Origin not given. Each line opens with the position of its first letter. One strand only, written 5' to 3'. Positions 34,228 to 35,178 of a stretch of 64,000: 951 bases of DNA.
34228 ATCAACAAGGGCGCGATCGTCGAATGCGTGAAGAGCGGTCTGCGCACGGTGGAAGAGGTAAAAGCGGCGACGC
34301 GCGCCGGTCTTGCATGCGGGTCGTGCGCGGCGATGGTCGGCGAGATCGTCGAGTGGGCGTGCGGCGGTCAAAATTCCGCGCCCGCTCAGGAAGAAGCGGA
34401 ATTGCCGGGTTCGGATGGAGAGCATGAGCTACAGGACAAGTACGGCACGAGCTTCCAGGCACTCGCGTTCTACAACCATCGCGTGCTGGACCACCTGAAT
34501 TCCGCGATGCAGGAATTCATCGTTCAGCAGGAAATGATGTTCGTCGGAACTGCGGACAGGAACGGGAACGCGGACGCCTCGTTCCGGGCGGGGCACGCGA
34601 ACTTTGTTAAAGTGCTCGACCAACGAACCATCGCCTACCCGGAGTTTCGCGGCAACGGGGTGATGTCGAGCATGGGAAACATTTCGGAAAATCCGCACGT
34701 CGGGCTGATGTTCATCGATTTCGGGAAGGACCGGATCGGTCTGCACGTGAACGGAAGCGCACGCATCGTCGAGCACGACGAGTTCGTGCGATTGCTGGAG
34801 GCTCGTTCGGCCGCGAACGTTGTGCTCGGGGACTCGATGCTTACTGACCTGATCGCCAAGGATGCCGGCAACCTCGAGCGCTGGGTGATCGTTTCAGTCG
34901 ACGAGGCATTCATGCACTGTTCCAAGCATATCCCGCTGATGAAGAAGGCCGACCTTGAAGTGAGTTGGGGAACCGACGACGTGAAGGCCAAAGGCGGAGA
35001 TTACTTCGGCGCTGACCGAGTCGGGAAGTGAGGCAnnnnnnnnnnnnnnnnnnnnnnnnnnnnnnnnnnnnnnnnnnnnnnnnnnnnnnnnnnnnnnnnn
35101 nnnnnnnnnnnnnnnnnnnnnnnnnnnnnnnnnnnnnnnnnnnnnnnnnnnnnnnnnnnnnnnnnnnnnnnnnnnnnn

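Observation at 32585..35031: Coupled operon of an unknown 116-aa protein and a NirB-like FAD/NAD(P)-BFD[2Fe-2S]-PNPOx fusion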

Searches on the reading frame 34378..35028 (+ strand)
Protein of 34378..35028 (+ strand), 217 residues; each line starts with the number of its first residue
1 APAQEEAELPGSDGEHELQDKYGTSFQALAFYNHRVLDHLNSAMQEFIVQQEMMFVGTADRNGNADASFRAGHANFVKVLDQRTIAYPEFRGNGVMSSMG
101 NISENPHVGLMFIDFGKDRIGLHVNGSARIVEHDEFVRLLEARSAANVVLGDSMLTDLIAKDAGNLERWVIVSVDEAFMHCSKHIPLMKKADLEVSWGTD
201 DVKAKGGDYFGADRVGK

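Call 8: search_solved_structures(query=window:34381-35028:+, max_evalue=1, show_alignments=3)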
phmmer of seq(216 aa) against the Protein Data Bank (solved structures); distinct sequences matched with E-value up to 1: 1.
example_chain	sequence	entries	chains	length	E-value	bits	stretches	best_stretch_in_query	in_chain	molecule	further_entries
6oze_A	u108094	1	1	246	0.66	13.1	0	89-153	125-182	Endonuclease V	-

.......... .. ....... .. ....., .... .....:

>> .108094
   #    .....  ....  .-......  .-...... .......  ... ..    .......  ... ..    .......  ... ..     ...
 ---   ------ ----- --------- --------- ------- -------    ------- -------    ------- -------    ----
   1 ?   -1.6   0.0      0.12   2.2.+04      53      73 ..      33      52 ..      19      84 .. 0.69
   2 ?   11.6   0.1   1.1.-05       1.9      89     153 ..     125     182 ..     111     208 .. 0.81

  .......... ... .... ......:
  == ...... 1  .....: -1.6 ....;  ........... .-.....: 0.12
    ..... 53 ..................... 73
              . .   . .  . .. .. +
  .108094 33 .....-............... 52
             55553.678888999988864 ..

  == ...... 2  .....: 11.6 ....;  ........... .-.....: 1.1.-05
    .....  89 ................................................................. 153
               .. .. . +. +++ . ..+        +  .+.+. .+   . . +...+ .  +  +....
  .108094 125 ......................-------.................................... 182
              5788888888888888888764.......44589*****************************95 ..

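Call 17: find_homologous_proteins(query=window:34378-35028:+)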
Query window:34378-35028:+ (217 aa): 5715 proteins with E <= 0.001 among 5853 candidates; the best 120 are listed.
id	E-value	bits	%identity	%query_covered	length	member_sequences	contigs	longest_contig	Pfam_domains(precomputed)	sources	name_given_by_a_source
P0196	1.0e-121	423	88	98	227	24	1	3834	PF01243.28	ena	-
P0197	5.6e-121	420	85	100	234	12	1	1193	PF01243.28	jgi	jgi:hypothetical protein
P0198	1.1e-120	419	86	100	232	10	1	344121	PF01243.28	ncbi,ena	-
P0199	1.8e-114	399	83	96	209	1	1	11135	PF01243.28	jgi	jgi:uncharacterized protein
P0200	2.9e-114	398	80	99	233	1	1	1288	PF01243.28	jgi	jgi:predicted pyridoxine 5'-phosphate oxidase superfamily flavin-nucleotide-binding protein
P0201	4.6e-114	398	83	96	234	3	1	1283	PF01243.28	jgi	jgi:predicted pyridoxine 5'-phosphate oxidase superfamily flavin-nucleotide-binding protein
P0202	1.3e-113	396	82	98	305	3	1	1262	PF01243.28,PF04324.21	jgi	jgi:hypothetical protein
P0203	1.4e-113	396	81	96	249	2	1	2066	PF01243.28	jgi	-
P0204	3.4e-113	395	81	100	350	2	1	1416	PF01243.28,PF04324.21,PF18267.8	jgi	jgi:predicted pyridoxine 5'-phosphate oxidase superfamily flavin-nucleotide-binding protein/bacterio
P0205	3.0e-112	392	84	98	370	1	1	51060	PF01243.28,PF18267.8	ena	-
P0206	1.9e-110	386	79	99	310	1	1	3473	PF01243.28,PF04324.21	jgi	jgi:hypothetical protein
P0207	1.6e-108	379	77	100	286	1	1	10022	PF01243.28,PF04324.21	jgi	jgi:uncharacterized protein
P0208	2.0e-107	376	86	88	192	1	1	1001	PF01243.28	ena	-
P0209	3.3e-105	369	81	92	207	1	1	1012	PF01243.28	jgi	jgi:predicted pyridoxine 5'-phosphate oxidase superfamily flavin-nucleotide-binding protein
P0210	1.3e-98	347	72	97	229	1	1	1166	PF01243.28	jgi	jgi:uncharacterized protein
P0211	3.0e-98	346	81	88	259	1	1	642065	PF01243.28,PF04324.21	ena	-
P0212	3.8e-97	342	84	84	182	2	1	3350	PF01243.28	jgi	jgi:hypothetical protein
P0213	8.5e-97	341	74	95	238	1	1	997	PF01243.28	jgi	jgi:uncharacterized protein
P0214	2.7e-94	333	80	84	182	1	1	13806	PF01243.28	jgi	jgi:uncharacterized protein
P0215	1.6e-93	330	86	80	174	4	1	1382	PF01243.28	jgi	jgi:predicted pyridoxine 5'-phosphate oxidase superfamily flavin-nucleotide-binding protein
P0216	4.7e-93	329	69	97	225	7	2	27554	PF01243.28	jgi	jgi:predicted pyridoxine 5'-phosphate oxidase superfamily flavin-nucleotide-binding protein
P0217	3.1e-92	326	84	80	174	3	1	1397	PF01243.28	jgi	jgi:hypothetical protein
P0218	7.4e-92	325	81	80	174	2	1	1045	PF01243.28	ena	-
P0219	9.1e-91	321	67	94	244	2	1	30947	PF01243.28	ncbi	ncbi:MAG: pyridoxamine 5'-phosphate oxidase family protein [Bryobacteraceae bacterium]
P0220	3.2e-89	316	66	96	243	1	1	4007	PF01243.28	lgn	-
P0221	1.5e-88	314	64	97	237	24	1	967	PF01243.28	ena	-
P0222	3.5e-88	313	84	76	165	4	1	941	PF01243.28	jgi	jgi:uncharacterized protein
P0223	4.0e-88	313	64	96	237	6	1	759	PF01243.28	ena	-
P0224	5.3e-88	312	65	96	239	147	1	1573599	PF01243.28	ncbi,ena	-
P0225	5.6e-88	312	73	90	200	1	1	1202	PF01243.28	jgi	jgi:predicted pyridoxine 5'-phosphate oxidase superfamily flavin-nucleotide-binding protein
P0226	3.1e-87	310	63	95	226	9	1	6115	PF01243.28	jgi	jgi:predicted pyridoxine 5'-phosphate oxidase superfamily flavin-nucleotide-binding protein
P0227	5.6e-87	309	63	96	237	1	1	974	PF01243.28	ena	-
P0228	5.8e-86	306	63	95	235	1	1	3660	PF01243.28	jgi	jgi:predicted pyridoxine 5'-phosphate oxidase superfamily flavin-nucleotide-binding protein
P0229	1.1e-85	305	62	98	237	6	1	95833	PF01243.28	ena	-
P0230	1.2e-85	305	61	98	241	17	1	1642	PF01243.28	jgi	jgi:uncharacterized protein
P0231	3.1e-85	303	64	97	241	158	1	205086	PF01243.28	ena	-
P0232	1.1e-84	302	63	94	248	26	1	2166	PF01243.28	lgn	-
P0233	2.2e-84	301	63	94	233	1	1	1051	PF01243.28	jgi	-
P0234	4.3e-84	300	62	95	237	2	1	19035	PF01243.28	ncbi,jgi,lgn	jgi:predicted pyridoxine 5'-phosphate oxidase superfamily flavin-nucleotide-binding protein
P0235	8.8e-84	299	62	94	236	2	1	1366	PF01243.28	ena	-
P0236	1.1e-83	298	63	94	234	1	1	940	PF01243.28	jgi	jgi:predicted pyridoxine 5'-phosphate oxidase superfamily flavin-nucleotide-binding protein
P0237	4.2e-83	296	63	94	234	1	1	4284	PF01243.28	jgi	jgi:predicted pyridoxine 5'-phosphate oxidase superfamily flavin-nucleotide-binding protein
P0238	7.4e-83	296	63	94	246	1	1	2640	PF01243.28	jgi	jgi:predicted pyridoxine 5'-phosphate oxidase superfamily flavin-nucleotide-binding protein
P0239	8.8e-83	295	61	95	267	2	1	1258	PF01243.28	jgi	jgi:uncharacterized protein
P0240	9.8e-83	295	61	95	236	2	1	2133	PF01243.28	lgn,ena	-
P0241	2.6e-82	294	62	94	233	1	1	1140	PF01243.28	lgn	-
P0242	3.5e-82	293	62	94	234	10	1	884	PF01243.28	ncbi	-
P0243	5.6e-82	293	61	94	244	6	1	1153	PF01243.28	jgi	jgi:predicted pyridoxine 5'-phosphate oxidase superfamily flavin-nucleotide-binding protein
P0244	1.9e-81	291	67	93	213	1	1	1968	PF01243.28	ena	-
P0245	2.4e-81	291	61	94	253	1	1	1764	PF01243.28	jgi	jgi:predicted pyridoxine 5'-phosphate oxidase superfamily flavin-nucleotide-binding protein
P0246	2.4e-81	291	61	94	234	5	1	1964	PF01243.28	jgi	jgi:predicted pyridoxine 5'-phosphate oxidase superfamily flavin-nucleotide-binding protein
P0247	2.6e-81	291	61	94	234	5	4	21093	PF01243.28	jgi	jgi:uncharacterized protein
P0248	6.8e-81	289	62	94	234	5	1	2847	PF01243.28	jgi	-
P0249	8.1e-81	289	61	94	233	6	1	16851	PF01243.28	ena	-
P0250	2.0e-80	288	61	94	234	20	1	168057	PF01243.28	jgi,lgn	jgi:hypothetical protein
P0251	2.6e-80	287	63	96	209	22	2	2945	PF01243.28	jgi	jgi:predicted pyridoxine 5'-phosphate oxidase superfamily flavin-nucleotide-binding protein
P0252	3.0e-80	287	61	96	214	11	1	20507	PF01243.28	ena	-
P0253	3.6e-80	287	64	94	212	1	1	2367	PF01243.28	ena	-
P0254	5.0e-80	286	64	94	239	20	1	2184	PF01243.28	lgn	-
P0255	5.5e-80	286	63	94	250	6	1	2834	PF01243.28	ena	-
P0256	9.4e-80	285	65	96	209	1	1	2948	PF01243.28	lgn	-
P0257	9.8e-80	285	64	96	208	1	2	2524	PF01243.28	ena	-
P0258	1.2e-79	285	65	94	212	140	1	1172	PF01243.28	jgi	jgi:uncharacterized protein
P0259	1.3e-79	285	64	96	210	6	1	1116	PF01243.28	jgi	-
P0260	1.4e-79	285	63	96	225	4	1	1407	PF01243.28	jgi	jgi:uncharacterized protein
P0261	1.6e-79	285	63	96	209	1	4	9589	PF01243.28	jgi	jgi:hypothetical protein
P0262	1.9e-79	284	63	96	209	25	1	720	PF01243.28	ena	-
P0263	2.2e-79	284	62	94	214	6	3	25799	PF01243.28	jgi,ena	jgi:predicted pyridoxine 5'-phosphate oxidase superfamily flavin-nucleotide-binding protein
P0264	3.3e-79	284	63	94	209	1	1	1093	PF01243.28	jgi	-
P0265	4.2e-79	283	62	96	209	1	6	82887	PF01243.28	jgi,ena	jgi:hypothetical protein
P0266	4.7e-79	283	62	97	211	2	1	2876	PF01243.28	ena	-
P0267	4.9e-79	283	57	98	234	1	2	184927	PF01243.28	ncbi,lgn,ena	-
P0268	9.3e-79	282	62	96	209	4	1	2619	PF01243.28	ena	-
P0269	1.0e-78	282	61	97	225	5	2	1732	PF01243.28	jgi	jgi:predicted pyridoxine 5'-phosphate oxidase superfamily flavin-nucleotide-binding protein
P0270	1.0e-78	282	60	94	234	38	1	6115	PF01243.28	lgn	-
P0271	1.0e-78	282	62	96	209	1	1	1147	PF01243.28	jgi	-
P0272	1.0e-78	282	62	96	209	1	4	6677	PF01243.28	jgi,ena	-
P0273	1.4e-78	282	61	94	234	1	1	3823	PF01243.28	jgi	jgi:predicted pyridoxine 5'-phosphate oxidase superfamily flavin-nucleotide-binding protein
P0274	1.4e-78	282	62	96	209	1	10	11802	PF01243.28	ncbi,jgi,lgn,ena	-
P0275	1.8e-78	281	63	96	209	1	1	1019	PF01243.28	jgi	jgi:uncharacterized protein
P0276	1.8e-78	281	64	97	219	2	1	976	PF01243.28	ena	-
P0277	2.3e-78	281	62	96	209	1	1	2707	PF01243.28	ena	-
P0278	2.3e-78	281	60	93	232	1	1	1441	PF01243.28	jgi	jgi:uncharacterized protein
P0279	2.5e-78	281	61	96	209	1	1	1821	PF01243.28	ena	-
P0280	3.4e-78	280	61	96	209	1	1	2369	PF01243.28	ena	-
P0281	3.6e-78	280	63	94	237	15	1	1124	PF01243.28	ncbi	-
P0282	3.8e-78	280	61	96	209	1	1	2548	PF01243.28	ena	-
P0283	4.1e-78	280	64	97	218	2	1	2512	PF01243.28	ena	-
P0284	4.4e-78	280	62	98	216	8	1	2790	PF01243.28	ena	-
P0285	5.1e-78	280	62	96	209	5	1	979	PF01243.28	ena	-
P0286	5.5e-78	280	61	96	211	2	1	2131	PF01243.28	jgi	-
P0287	6.2e-78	280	63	94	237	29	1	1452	PF01243.28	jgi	jgi:uncharacterized protein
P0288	6.2e-78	280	61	97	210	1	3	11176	PF01243.28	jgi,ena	jgi:predicted pyridoxine 5'-phosphate oxidase superfamily flavin-nucleotide-binding protein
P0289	7.4e-78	279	61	98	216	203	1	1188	PF01243.28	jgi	jgi:predicted pyridoxine 5'-phosphate oxidase superfamily flavin-nucleotide-binding protein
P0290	9.1e-78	279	61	96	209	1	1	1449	PF01243.28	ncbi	-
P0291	9.9e-78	279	61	96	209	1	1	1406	PF01243.28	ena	-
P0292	1.1e-77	279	61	96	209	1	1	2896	PF01243.28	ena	-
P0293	1.4e-77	278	63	96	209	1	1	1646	PF01243.28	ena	-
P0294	1.7e-77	278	60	93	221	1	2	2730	PF01243.28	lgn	-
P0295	1.8e-77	278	61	97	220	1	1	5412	PF01243.28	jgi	jgi:predicted pyridoxine 5'-phosphate oxidase superfamily flavin-nucleotide-binding protein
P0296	1.8e-77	278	62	97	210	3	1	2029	PF01243.28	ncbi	-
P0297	2.0e-77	278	62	94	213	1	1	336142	PF01243.28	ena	-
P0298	2.6e-77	277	61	96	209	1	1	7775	PF01243.28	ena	-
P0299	3.0e-77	277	64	97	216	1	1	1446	PF01243.28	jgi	jgi:uncharacterized protein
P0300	3.1e-77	277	62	94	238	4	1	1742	PF01243.28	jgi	jgi:predicted pyridoxine 5'-phosphate oxidase superfamily flavin-nucleotide-binding protein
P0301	3.3e-77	277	62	96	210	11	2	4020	PF01243.28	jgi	jgi:predicted pyridoxine 5'-phosphate oxidase superfamily flavin-nucleotide-binding protein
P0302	3.4e-77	277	61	95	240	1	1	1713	PF01243.28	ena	-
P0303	3.4e-77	277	62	94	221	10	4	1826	PF01243.28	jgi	jgi:hypothetical protein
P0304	3.6e-77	277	60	94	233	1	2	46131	PF01243.28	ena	-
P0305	3.8e-77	277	61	96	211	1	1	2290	PF01243.28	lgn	-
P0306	4.0e-77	277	63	94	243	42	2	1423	PF01243.28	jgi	jgi:predicted pyridoxine 5'-phosphate oxidase superfamily flavin-nucleotide-binding protein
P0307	4.6e-77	277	62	94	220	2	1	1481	PF01243.28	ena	-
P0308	5.6e-77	276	63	93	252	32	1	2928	PF01243.28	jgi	jgi:uncharacterized protein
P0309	7.0e-77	276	62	96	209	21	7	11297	PF01243.28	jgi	jgi:predicted pyridoxine 5'-phosphate oxidase superfamily flavin-nucleotide-binding protein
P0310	7.0e-77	276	63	97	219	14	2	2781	PF01243.28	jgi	jgi:hypothetical protein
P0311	9.4e-77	276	61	97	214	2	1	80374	PF01243.28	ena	-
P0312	9.5e-77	276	61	94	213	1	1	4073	PF01243.28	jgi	jgi:predicted pyridoxine 5'-phosphate oxidase superfamily flavin-nucleotide-binding protein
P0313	1.0e-76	276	62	96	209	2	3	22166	PF01243.28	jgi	jgi:predicted pyridoxine 5'-phosphate oxidase superfamily flavin-nucleotide-binding protein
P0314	1.1e-76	275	61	96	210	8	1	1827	PF01243.28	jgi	jgi:predicted pyridoxine 5'-phosphate oxidase superfamily flavin-nucleotide-binding protein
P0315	1.3e-76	275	64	93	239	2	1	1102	PF01243.28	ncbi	-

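Call 20: find_encoding_contigs(protein=P0224, flank=6000, max_places=3)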
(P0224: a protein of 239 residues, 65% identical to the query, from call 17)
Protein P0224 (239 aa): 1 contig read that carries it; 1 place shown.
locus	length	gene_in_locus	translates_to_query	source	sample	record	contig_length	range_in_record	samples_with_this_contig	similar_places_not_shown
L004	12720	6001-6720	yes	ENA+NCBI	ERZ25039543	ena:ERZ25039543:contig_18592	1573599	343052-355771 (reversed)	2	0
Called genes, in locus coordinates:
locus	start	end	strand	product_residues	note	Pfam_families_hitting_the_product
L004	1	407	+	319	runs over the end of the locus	PF01656:CbiA, PF02374:ArsA_ATPase, PF13614:AAA_31 (faint)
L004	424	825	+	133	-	PF04828:GFA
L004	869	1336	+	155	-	PF01642:MM_CoA_mutase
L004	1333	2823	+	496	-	PF01642:MM_CoA_mutase, PF02310:B12-binding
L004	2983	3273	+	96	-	-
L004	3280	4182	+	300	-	PF01243:PNPOx_N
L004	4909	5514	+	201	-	PF00732:GMC_oxred_N, PF05199:GMC_oxred_C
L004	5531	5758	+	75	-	PF05199:GMC_oxred_C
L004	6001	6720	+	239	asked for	PF01243:PNPOx_N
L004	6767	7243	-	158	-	PF11999:Ice_binding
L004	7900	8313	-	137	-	PF13205:Big_5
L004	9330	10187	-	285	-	-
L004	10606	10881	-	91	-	PF02586:SRAP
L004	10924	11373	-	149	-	PF02586:SRAP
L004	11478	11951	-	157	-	PF02798:GST_N, PF13417:GST_N_3, PF13409:GST_N_2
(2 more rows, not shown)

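Call 21: find_encoding_contigs(protein=P0265, flank=6000, max_places=4)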
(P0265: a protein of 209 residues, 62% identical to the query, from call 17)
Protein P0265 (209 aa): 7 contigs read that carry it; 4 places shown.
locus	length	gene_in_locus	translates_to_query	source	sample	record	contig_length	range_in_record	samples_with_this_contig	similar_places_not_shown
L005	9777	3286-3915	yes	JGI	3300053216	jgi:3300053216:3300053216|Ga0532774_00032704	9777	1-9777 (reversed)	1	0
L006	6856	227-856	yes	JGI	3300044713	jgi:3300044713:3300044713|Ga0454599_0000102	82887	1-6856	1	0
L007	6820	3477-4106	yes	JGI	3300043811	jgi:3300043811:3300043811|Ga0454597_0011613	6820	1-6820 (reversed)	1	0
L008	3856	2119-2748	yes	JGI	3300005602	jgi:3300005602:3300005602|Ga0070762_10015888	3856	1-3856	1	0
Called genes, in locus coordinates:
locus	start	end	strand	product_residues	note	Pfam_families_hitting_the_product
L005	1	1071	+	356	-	?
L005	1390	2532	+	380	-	PF00158:Sigma54_activat, PF14532:Sigma54_activ_2, PF07728:AAA_5 (faint), PF25601:AAA_lid_14, PF02954:HTH_8 (weak)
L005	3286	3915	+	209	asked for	PF01243:PNPOx_N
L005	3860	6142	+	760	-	PF07690:MFS_1, PF12832:MFS_1_like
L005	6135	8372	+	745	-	PF04879:Molybdop_Fe4S4, PF00384:Molybdopterin, PF01568:Molydop_binding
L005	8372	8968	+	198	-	PF00037:Fer4 (faint), PF12797:Fer4_2 (weak), PF12837:Fer4_6 (faint), PF12838:Fer4_7 (faint), PF13187:Fer4_9 (faint), PF13237:Fer4_10 (faint), PF14697:Fer4_21 (faint), PF13247:Fer4_11, +2 more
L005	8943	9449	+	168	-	PF00355:Rieske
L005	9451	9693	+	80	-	PF20540:DUF6755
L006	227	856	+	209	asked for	PF01243:PNPOx_N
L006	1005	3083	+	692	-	PF07690:MFS_1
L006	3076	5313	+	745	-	PF04879:Molybdop_Fe4S4, PF00384:Molybdopterin, PF01568:Molydop_binding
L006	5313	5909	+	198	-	PF00037:Fer4 (faint), PF12797:Fer4_2 (weak), PF12837:Fer4_6 (faint), PF12838:Fer4_7 (faint), PF13187:Fer4_9 (faint), PF13237:Fer4_10 (faint), PF14697:Fer4_21 (faint), PF13247:Fer4_11, +2 more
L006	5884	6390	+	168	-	PF00355:Rieske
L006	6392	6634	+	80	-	PF20540:DUF6755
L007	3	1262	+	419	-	?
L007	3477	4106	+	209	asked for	PF01243:PNPOx_N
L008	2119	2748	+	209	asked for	PF01243:PNPOx_N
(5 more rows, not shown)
